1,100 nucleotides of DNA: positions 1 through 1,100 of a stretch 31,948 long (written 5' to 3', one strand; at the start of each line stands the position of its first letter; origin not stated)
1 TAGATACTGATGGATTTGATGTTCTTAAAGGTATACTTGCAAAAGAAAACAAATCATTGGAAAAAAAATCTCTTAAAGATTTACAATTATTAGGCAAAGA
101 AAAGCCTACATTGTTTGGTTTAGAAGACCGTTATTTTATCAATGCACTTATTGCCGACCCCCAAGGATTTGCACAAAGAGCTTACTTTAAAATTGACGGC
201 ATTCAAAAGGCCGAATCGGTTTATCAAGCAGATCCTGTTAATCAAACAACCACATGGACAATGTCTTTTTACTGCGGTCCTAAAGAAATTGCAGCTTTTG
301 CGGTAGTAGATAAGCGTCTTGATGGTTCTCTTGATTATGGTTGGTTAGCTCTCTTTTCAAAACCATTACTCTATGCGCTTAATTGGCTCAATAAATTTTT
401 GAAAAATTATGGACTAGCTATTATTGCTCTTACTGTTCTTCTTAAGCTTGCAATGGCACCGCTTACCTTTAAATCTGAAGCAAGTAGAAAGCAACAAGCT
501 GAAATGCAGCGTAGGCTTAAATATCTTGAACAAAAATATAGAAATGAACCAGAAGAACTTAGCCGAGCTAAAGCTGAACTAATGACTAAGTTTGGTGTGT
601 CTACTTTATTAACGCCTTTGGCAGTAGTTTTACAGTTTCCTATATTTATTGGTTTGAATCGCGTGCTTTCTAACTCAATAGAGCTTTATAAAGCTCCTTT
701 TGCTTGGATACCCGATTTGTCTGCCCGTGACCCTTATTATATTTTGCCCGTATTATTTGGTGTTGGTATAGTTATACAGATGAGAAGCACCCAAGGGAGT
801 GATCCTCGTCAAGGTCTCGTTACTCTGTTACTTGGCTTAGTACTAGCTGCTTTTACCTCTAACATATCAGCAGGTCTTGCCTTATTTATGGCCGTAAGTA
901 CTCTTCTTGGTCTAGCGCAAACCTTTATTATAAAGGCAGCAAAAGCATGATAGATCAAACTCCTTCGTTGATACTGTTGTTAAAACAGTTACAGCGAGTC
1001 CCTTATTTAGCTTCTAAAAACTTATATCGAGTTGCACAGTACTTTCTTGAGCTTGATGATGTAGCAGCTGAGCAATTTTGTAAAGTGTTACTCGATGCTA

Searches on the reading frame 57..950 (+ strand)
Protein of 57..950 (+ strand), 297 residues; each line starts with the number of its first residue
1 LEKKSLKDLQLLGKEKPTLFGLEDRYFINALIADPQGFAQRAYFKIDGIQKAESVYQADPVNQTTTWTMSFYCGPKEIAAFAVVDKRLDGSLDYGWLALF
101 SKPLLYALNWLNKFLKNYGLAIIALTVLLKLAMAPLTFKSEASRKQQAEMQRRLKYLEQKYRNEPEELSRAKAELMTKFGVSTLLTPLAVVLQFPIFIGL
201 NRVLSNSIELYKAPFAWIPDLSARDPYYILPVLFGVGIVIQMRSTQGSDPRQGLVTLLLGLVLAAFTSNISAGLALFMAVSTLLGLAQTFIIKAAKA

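Call 77: search_protein_families(library=pfam, proteins=[window:57-950:+], max_evalue=0.001)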
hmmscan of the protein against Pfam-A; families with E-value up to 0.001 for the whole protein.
window:57-950:+ (297 aa): 2 families
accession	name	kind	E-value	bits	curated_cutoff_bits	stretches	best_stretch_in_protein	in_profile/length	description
PF02096.25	60KD_IMP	-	1.2e-31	110.3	35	1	118-293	1-162/163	60Kd inner membrane protein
PF14849.12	YidC_periplas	-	2.6e-12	47.7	24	1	19-106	190-282/283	YidC periplasmic domain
